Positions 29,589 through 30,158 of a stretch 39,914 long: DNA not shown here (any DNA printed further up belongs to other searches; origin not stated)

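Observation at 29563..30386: RelE/antitoxin pair bracketed by an 18-nt direct repeat of the tRNA-Leu 3' end, with no integrase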

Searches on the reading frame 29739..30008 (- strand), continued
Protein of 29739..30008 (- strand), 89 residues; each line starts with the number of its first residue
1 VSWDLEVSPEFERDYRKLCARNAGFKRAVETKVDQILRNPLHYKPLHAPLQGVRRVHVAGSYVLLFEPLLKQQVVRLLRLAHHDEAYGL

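Call 34: find_encoding_contigs(protein=P0003, flank=6000, max_places=3)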
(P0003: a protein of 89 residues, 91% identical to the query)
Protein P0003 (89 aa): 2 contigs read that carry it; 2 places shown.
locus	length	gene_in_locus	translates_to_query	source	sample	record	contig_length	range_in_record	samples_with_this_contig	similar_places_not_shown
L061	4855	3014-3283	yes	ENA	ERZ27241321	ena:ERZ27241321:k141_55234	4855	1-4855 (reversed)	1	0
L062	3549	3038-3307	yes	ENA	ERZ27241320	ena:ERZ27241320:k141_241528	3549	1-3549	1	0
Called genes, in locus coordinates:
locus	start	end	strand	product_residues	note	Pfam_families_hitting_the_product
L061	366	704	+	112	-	-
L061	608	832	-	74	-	PF02697:VAPB_antitox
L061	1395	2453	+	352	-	PF21320:WHD_Rv2258c, PF00891:Methyltransf_2 (weak), PF13489:Methyltransf_23, PF05175:MTS, PF08241:Methyltransf_11, PF08242:Methyltransf_12, PF13649:Methyltransf_25, PF13847:Methyltransf_31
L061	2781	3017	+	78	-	-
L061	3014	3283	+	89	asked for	PF05016:ParE_toxin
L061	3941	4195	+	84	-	-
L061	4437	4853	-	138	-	?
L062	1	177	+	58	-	?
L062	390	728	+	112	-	-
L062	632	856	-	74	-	PF02697:VAPB_antitox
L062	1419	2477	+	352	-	PF21320:WHD_Rv2258c, PF00891:Methyltransf_2 (weak), PF13489:Methyltransf_23, PF05175:MTS, PF08241:Methyltransf_11, PF08242:Methyltransf_12, PF13649:Methyltransf_25, PF13847:Methyltransf_31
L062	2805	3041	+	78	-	-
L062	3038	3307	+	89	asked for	PF05016:ParE_toxin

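Call 37: find_related_loci(query=window:29739-30008:-, collection=viral_contigs, flank=10000)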
Query window:29739-30008:- (89 aa) in viral_contigs; peptide patterns used: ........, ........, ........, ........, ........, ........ (x = any residue, [..] = any of these).
72 stretches matched a pattern, but none encodes a relative of the query by tblastn (E <= 1e-3).
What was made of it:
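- Tried and rejected: The toxin has no relative in IMG/VR (call 37).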

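Call 38: find_related_loci(query=window:29739-30008:-, collection=metagenome_contigs, flank=8000)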
Query window:29739-30008:- (89 aa) in metagenome_contigs; peptide patterns used: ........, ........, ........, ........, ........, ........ (x = any residue, [..] = any of these).
430 stretches matched a pattern; 2 encode a relative of the query (tblastn E <= 1e-3); 2 distinct loci.
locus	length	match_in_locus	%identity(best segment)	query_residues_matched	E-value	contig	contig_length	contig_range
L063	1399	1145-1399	79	1-85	4e-44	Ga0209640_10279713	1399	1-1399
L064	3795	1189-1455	74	1-89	7e-40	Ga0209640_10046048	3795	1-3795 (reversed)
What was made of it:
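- Tried and rejected: The scan with the toxin returned only 2 loci (call 38), which was a poor use of that cap.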

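Call 39: find_encoding_contigs(protein=P0028, flank=10000, max_places=3)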
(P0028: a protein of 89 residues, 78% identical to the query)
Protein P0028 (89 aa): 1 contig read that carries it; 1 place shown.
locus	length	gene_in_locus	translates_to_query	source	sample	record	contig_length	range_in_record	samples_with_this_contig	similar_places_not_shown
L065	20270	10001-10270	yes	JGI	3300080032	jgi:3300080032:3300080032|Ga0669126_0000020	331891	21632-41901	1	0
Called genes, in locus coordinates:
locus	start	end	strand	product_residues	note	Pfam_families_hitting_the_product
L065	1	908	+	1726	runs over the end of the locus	PF09286:Pro-kuma_activ, PF00082:Peptidase_S8 (faint)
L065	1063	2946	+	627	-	-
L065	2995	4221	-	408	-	PF00464:SHMT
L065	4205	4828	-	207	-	PF14382:ECR1_N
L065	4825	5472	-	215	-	PF05175:MTS, PF06325:PrmA, PF13847:Methyltransf_31 (weak), PF13649:Methyltransf_25 (weak)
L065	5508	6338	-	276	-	PF00005:ABC_tran, PF13304:AAA_21 (faint)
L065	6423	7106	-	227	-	-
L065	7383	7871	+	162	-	PF08327:AHSA1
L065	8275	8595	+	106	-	-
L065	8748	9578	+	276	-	-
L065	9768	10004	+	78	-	-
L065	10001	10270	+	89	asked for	PF05016:ParE_toxin (weak)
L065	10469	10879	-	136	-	PF04032:Rpr2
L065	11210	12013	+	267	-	-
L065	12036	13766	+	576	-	PF00749:tRNA-synt_1c, PF03950:tRNA-synt_1c_C, PF20974:tRNA-synt_1c_C2 (weak)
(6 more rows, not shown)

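Call 40: find_encoding_contigs(protein=P0112, flank=10000, max_places=3)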
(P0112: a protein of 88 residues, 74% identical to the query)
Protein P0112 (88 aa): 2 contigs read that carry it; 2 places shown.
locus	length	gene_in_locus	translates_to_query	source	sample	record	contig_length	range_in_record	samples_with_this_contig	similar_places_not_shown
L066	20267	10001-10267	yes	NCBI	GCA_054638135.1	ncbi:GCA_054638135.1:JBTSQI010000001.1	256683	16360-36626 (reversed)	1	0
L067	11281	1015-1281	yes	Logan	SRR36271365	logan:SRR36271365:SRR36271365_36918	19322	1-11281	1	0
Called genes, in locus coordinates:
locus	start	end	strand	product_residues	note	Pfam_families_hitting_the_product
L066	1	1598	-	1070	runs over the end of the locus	-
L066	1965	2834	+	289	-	-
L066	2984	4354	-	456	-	-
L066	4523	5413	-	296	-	-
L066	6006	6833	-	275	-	PF00571:CBS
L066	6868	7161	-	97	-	PF04457:MJ1316 (weak)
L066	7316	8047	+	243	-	PF00293:NUDIX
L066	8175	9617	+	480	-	PF01406:tRNA-synt_1e, PF01921:tRNA-synt_1f (faint), PF00133:tRNA-synt_1 (weak), PF09334:tRNA-synt_1g (weak), PF09190:DALR_2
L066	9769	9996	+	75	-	PF10884:DUF2683 (weak)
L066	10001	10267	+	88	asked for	PF05016:ParE_toxin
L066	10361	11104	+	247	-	PF01209:Ubie_methyltran (weak), PF05401:NodS, PF13489:Methyltransf_23, PF08241:Methyltransf_11, PF08242:Methyltransf_12, PF13649:Methyltransf_25, PF13847:Methyltransf_31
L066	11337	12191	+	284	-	-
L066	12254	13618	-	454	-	PF02878:PGM_PMM_I, PF02879:PGM_PMM_II, PF02880:PGM_PMM_III, PF00408:PGM_PMM_IV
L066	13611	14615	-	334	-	PF00483:NTP_transferase, PF12804:NTP_transf_3, PF25084:LbH_EIF2B, PF25087:GMPPB_C, PF00132:Hexapep (faint), PF24894:Hexapep_GlmU (weak)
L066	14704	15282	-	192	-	-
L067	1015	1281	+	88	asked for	PF05016:ParE_toxin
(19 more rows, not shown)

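Call 41: find_encoding_contigs(protein=P0095, flank=10000, max_places=4)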
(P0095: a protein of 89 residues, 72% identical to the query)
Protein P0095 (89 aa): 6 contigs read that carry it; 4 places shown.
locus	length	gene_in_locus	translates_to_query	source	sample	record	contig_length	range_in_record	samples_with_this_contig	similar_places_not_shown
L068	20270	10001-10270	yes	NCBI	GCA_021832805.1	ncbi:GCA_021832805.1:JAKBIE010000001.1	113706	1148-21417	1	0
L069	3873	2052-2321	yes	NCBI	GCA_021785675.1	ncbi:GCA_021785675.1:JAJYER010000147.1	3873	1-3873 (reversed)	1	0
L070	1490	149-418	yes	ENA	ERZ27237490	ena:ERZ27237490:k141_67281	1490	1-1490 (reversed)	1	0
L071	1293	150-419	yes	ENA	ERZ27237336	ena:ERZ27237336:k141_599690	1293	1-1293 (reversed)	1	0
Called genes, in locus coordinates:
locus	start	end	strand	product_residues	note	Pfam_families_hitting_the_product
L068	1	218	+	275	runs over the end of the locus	PF00561:Abhydrolase_1, PF12146:Hydrolase_4, PF12697:Abhydrolase_6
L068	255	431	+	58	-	-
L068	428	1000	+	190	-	PF00293:NUDIX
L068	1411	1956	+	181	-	PF00352:TBP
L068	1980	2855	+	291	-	PF01026:TatD_DNase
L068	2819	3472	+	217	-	PF02223:Thymidylate_kin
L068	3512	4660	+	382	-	PF13191:AAA_16 (weak), PF13401:AAA_22, PF22703:Cdc6_lid, PF09079:WHD_Cdc6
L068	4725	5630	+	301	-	PF16881:LIAS_N, PF04055:Radical_SAM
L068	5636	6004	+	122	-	-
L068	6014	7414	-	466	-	PF01909:NTP_transf_2 (weak), PF09249:tRNA_NucTransf2, PF21133:CAA_C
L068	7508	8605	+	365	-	PF04055:Radical_SAM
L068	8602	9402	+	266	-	PF13489:Methyltransf_23, PF08241:Methyltransf_11, PF08242:Methyltransf_12, PF13649:Methyltransf_25, PF13847:Methyltransf_31 (weak)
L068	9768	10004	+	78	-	-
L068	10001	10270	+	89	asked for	PF05016:ParE_toxin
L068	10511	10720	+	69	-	-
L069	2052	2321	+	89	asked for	PF05016:ParE_toxin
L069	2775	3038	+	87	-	PF05016:ParE_toxin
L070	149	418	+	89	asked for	PF05016:ParE_toxin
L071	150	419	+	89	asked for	PF05016:ParE_toxin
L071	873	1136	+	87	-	PF05016:ParE_toxin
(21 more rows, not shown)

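Call 59: search_protein_families(library=pfam, alignment_id=A1, max_evalue=0.001)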
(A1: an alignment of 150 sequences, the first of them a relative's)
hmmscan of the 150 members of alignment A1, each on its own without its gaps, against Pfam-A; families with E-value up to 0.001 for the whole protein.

A. member 1, L032:1284-3227:+ (648 aa): 6 families
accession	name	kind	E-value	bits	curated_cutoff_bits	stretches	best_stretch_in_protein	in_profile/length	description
PF00211.25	Guanylate_cyc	-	1.3e-13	51.4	21.9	1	17-146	10-153/183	Adenylate and Guanylate cyclase catalytic domain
PF13431.12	TPR_17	-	1.1e-12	47.6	24.4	0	513-539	7-33/34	Tetratricopeptide repeat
PF14559.12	TPR_19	-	8.5e-10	39.3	25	0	496-554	2-61/68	Tetratricopeptide repeat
PF13414.12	TPR_11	-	1.8e-07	31.2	26.8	0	354-387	9-42/42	TPR repeat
PF13432.12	TPR_16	-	4.6e-05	24.2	32.7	0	491-549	3-61/65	Tetratricopeptide repeat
PF13428.12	TPR_14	-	0.00021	22.1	23.5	0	453-486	3-36/44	Tetratricopeptide repeat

B. families by the number of members that match (of 150 scanned): 39 families (the first 25 are shown)
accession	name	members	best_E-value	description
PF05016.21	ParE_toxin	10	2.6e-10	ParE toxin of type II toxin-antitoxin system, parDE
PF13649.12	Methyltransf_25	3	5.4e-15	Methyltransferase domain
PF13847.12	Methyltransf_31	3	4.8e-14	Methyltransferase domain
PF13489.12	Methyltransf_23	3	8.2e-14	Methyltransferase domain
PF08242.18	Methyltransf_12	3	8.2e-12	Methyltransferase domain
PF08241.18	Methyltransf_11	3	6.6e-11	Methyltransferase domain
PF18029.7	Glyoxalase_6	2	4.5e-25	Glyoxalase-like domain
PF14559.12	TPR_19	2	2.2e-18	Tetratricopeptide repeat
PF00211.25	Guanylate_cyc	2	5.1e-15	Adenylate and Guanylate cyclase catalytic domain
PF03848.20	TehB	2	1.1e-13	Tellurite resistance protein TehB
PF13431.12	TPR_17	2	1.1e-12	Tetratricopeptide repeat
PF13414.12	TPR_11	2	1.2e-09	TPR repeat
PF05724.17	TPMT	2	7.6e-08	Thiopurine S-methyltransferase (TPMT)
PF13432.12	TPR_16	2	1.5e-07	Tetratricopeptide repeat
PF10884.14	DUF2683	2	2.8e-06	Protein of unknown function (DUF2683)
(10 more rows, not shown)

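Call 70: search_protein_families(library=ncbifam, proteins=[window:29739-30008:-], max_evalue=0.01)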
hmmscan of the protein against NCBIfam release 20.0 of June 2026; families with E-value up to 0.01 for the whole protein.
window:29739-30008:- (89 aa): 2 families
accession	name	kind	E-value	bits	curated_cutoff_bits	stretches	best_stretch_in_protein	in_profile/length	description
TIGR00053.1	TIGR00053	subfamily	4.9e-14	52.7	87.25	1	4-87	3-91/92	YafQ family addiction module toxin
TIGR02385.1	RelE_StbE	subfamily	2.4e-07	31.1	27.9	1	5-86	2-87/88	type II toxin-antitoxin system mRNA interferase toxin, RelE/StbE family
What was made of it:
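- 29739..30008 (-): RelE/ParE-superfamily toxin gene, 89 aa, GTG start. TIGR02385 RelE/StbE at 31.1 bits against a cutoff of 27.9 (call 70).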

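Call 71: search_solved_structures(query=window:29739-30008:-, max_evalue=0.01)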
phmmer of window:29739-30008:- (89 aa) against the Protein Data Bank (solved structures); distinct sequences matched with E-value up to 0.01: 0.
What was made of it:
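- Tried and rejected: No PDB sequence match (call 71).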
